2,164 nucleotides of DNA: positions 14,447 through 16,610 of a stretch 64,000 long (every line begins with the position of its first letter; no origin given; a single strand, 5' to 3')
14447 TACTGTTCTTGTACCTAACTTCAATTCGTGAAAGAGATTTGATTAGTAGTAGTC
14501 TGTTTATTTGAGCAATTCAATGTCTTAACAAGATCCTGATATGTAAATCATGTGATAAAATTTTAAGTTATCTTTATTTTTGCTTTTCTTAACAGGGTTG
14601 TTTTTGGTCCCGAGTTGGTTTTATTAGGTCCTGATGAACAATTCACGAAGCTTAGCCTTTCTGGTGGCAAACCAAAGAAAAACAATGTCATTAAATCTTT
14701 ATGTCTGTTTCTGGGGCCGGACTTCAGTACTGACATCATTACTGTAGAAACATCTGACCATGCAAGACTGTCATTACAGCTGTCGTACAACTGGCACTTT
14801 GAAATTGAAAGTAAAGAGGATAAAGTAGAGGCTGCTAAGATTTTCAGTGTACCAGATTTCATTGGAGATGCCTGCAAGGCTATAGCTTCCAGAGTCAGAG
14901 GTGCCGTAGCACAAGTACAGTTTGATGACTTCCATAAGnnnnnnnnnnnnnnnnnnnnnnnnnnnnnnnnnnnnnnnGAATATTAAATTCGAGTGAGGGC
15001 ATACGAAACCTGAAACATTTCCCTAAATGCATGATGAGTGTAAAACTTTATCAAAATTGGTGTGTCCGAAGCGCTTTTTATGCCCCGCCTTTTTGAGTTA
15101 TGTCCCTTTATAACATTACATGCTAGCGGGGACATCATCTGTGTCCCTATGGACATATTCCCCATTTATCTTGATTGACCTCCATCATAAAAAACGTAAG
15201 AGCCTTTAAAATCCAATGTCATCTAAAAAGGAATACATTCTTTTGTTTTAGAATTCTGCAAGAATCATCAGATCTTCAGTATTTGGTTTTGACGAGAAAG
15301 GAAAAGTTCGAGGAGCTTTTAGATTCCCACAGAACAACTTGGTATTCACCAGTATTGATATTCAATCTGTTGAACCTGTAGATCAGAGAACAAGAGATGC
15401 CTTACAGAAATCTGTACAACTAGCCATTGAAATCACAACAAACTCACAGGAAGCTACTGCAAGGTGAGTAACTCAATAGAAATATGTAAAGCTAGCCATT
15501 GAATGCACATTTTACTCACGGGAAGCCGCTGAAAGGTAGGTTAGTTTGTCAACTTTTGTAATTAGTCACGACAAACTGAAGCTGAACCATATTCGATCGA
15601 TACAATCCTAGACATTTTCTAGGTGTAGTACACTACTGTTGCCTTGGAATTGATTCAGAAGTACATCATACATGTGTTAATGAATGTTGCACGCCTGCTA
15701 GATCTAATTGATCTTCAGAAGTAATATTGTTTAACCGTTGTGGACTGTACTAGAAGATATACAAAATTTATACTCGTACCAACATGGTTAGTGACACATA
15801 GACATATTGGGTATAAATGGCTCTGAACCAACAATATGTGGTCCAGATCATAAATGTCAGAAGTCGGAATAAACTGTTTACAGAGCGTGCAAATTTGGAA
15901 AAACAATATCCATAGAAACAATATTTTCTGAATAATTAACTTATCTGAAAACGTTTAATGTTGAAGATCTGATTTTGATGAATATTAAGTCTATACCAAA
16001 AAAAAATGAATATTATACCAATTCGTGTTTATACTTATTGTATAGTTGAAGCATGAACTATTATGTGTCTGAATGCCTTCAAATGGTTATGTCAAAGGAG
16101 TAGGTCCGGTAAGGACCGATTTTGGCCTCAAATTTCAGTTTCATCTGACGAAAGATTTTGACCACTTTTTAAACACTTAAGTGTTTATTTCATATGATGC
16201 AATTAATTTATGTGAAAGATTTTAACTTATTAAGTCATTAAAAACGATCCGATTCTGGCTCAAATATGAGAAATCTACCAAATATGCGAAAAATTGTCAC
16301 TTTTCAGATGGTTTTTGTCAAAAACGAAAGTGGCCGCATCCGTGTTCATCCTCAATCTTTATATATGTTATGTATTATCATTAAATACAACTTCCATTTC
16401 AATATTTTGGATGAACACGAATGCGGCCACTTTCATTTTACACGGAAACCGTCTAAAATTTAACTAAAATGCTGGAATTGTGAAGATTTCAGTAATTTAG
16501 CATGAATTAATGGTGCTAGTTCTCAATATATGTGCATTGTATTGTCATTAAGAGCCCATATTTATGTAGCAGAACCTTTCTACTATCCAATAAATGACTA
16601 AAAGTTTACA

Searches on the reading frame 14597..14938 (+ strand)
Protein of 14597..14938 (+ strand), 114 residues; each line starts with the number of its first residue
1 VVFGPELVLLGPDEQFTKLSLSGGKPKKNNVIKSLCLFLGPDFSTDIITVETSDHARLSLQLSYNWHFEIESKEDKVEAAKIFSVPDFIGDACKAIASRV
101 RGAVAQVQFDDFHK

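Call 12: find_homologous_proteins(query=window:14597-14938:+, max_evalue=1e-20)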
Query seq(114 aa) (114 aa): 233 proteins with E <= 1e-20 among 411 candidates; the best 120 are listed.
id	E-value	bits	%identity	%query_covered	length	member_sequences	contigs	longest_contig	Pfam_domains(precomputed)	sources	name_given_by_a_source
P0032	2.3e-64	232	99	95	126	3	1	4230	PF17795.7,PF11978.14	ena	-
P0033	3.1e-62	225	88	99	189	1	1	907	PF17795.7,PF11978.14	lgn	-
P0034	4.2e-62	225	89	100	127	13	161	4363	PF17795.7,PF11978.14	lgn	-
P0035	8.8e-62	224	89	100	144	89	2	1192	PF17795.7,PF11978.14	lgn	-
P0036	4.1e-58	212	89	94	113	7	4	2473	PF17795.7,PF11978.14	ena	-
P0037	1.3e-54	201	79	100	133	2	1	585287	PF17795.7,PF11978.14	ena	-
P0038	2.5e-54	200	85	93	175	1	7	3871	PF17795.7,PF11978.14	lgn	-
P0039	6.0e-54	198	79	100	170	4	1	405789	PF17795.7,PF11978.14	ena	-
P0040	6.1e-54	198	79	100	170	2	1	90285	PF17795.7,PF11978.14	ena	-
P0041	1.1e-52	194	78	99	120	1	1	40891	PF17795.7,PF11978.14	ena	-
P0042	3.1e-52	193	83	93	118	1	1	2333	PF17795.7,PF11978.14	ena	-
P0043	7.1e-52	192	82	93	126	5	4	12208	PF17795.7,PF11978.14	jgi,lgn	-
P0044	8.7e-52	192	76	100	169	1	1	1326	PF17795.7,PF11978.14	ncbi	ncbi:unnamed protein product, partial [Schistosoma margrebowiei]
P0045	2.5e-51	190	83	93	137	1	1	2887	PF17795.7,PF11978.14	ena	-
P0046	5.4e-51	189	81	93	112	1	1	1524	PF17795.7,PF11978.14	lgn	-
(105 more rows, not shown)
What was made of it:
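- Tried and rejected: The protein database returns unnamed fragments, and the best named hits are flatworm MVPs at 69-76% (call 12).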

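Call 13: find_encoding_contigs(protein=P0032, flank=5000, max_places=4)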
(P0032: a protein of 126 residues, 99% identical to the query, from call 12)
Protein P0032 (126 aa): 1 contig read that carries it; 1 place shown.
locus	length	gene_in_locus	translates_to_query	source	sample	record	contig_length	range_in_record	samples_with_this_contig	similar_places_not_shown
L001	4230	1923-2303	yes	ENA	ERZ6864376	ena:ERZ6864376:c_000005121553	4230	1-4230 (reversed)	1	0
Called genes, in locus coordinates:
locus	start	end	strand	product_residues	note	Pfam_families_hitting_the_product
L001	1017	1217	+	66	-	PF01505:Vault, PF17796:Vault_4 (weak)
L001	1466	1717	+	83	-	PF17796:Vault_4 (weak), PF17795:Vault_3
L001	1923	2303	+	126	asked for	PF17795:Vault_3, PF11978:MVP_shoulder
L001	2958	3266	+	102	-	-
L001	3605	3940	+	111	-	-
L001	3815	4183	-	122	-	-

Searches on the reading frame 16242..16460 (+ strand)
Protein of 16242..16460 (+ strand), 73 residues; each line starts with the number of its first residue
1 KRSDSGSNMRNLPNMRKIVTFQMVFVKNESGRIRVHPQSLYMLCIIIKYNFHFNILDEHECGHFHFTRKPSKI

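Call 11: find_homologous_proteins(query=window:16242-16460:+, max_evalue=0.001)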
Query seq(73 aa) (73 aa): 31 proteins with E <= 0.001 among 31 candidates.
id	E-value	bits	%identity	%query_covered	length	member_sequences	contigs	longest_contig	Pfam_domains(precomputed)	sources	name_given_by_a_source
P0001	2.4e-38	146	93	99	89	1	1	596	-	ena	-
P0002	4.5e-32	127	81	100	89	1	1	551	-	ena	-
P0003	5.1e-30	120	86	89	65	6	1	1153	-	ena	-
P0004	3.7e-29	117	85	89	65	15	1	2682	-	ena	-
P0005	4.6e-29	117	80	97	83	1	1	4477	-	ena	-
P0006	2.2e-28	115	83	89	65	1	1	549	-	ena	-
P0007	1.3e-27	112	83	89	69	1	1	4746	-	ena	-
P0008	1.9e-27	112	80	88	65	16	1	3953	-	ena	-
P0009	3.1e-26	108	85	81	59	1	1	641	-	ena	-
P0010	4.5e-25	104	78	89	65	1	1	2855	-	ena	-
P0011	1.1e-24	103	80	82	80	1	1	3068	-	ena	-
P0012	2.3e-24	102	81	79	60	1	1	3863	-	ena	-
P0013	4.9e-24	101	75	88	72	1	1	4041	-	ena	-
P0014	7.6e-24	100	86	77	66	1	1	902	-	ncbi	-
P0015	8.0e-23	97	78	81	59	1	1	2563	-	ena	-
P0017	1.1e-22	97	78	79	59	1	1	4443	-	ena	-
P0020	5.9e-22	94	75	81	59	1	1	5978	-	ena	-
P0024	3.9e-20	89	72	79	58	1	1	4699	-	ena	-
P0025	5.7e-20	88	75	75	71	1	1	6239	-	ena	-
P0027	5.6e-14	69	69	81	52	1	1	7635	-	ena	-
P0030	1.1e-11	62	78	56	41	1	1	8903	-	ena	-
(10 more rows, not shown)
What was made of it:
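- On MITE (non-autonomous class II TIR element): 31 ORF clusters with 67 member sequences (call 11).
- The 73-aa pseudo-ORF spanning the palindrome finds 31 protein clusters (67 member sequences) in ENA assembly ERZ6864376 and NCBI GCA_014845185.1 (call 11).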

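Call 14: find_encoding_contigs(protein=P0008, flank=3000, max_places=10)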
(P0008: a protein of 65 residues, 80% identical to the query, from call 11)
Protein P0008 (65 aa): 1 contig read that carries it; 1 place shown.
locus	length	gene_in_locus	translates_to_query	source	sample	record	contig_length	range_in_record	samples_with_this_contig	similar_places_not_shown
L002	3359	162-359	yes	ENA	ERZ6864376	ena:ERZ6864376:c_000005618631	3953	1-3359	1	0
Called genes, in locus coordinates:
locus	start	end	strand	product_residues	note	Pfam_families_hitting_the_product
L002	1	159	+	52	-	?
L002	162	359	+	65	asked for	-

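Call 15: find_encoding_contigs(protein=P0004, flank=3000, max_places=10)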
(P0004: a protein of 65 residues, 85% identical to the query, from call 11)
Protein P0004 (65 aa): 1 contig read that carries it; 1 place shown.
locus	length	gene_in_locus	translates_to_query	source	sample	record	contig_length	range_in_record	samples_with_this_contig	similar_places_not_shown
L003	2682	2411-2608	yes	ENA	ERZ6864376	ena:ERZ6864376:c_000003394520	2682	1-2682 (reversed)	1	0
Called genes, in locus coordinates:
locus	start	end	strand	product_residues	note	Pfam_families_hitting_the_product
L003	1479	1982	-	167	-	-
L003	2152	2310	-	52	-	-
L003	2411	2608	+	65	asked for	-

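Call 17: find_encoding_contigs(protein=P0014, flank=3000, max_places=5)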
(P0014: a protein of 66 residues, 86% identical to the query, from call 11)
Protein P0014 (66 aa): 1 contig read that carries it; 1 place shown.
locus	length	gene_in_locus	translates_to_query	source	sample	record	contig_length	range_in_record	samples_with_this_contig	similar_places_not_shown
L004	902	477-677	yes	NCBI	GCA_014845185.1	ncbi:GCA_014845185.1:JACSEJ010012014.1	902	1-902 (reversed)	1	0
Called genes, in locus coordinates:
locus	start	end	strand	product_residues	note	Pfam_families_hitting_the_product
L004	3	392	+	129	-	?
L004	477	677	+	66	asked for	-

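Call 18: find_encoding_contigs(protein=P0030, flank=3000, max_places=5)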
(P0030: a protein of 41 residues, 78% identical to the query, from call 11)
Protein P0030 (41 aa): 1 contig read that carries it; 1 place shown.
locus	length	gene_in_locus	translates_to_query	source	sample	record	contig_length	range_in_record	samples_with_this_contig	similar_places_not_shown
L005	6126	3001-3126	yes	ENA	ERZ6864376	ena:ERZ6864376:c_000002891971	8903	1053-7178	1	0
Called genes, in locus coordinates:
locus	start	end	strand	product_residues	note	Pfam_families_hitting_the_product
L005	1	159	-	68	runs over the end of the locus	-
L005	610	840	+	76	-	-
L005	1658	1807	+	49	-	-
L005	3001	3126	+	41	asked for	-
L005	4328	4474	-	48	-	-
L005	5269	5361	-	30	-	-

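Call 19: find_encoding_contigs(protein=P0027, flank=3000, max_places=5)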
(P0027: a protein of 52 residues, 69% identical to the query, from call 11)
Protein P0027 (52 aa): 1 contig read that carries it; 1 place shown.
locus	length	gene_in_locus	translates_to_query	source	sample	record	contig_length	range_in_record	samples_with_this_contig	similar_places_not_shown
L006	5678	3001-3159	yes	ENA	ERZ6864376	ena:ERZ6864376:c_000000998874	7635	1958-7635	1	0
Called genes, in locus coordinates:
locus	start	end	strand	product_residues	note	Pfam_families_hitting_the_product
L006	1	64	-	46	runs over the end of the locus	-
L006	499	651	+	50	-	-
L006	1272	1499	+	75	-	-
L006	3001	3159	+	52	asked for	-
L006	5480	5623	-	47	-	-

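Call 20: find_encoding_contigs(protein=P0025, flank=3000, max_places=5)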
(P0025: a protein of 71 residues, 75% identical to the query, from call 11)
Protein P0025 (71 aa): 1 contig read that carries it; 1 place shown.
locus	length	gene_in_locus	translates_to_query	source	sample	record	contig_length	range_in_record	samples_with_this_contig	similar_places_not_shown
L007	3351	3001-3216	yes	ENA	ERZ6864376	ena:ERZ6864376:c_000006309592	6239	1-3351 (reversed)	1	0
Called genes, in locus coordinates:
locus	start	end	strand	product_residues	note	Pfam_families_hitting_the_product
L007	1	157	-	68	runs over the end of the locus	-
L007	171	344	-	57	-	-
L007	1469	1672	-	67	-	-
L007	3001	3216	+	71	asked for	-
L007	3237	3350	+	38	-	?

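Call 23: find_encoding_contigs(protein=P0020, flank=2500, max_places=5)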
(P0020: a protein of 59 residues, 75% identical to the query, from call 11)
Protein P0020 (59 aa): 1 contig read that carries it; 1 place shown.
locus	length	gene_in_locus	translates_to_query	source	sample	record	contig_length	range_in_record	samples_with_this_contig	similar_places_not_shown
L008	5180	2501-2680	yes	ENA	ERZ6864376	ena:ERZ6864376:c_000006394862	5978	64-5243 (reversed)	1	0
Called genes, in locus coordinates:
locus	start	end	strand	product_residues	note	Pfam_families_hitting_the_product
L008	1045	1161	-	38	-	-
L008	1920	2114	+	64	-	-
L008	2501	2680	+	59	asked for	-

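Call 24: find_encoding_contigs(protein=P0007, flank=2500, max_places=5)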
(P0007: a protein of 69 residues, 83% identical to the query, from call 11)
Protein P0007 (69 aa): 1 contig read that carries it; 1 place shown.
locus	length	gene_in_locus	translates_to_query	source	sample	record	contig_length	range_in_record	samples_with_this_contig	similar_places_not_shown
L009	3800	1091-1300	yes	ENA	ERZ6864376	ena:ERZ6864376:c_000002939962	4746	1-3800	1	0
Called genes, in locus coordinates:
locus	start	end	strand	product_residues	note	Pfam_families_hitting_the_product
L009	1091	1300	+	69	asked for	-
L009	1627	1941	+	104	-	-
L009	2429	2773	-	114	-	-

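Call 25: find_encoding_contigs(protein=P0024, flank=2500, max_places=5)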
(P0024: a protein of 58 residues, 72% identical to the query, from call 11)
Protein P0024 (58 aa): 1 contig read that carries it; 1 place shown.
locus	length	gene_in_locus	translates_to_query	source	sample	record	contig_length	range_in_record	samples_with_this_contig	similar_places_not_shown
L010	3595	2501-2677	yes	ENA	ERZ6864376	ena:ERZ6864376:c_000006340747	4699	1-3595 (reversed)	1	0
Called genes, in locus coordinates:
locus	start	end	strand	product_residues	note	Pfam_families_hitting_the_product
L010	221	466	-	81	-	-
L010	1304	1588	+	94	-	-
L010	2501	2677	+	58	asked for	-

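Call 52: search_protein_families(library=pfam, proteins=[window:16242-16460:+], max_evalue=0.01)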
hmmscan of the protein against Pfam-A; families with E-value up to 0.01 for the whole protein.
seq(73 aa): 0 families
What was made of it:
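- On MITE (non-autonomous class II TIR element): 586 nt. The only ORF (73 aa) has no Pfam family (call 52).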

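Call 58: find_encoding_contigs(protein=P0005, flank=1500, max_places=5)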
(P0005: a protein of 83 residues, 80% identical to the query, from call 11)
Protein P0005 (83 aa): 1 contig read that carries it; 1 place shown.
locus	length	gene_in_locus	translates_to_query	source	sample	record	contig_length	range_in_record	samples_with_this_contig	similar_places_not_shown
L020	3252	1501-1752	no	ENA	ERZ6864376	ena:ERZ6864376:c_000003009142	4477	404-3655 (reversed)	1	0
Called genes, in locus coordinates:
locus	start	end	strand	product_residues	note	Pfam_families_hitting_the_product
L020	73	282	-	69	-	-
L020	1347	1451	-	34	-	-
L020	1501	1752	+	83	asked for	-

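Call 59: find_encoding_contigs(protein=P0017, flank=1500, max_places=5)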
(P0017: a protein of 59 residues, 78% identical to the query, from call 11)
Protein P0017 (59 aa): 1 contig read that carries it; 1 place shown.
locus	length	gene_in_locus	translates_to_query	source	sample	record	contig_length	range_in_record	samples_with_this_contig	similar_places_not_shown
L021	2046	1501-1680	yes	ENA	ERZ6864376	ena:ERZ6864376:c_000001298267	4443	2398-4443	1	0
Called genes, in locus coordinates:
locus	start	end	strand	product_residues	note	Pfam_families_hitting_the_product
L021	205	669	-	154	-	PF00041:fn3 (weak)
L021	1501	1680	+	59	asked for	-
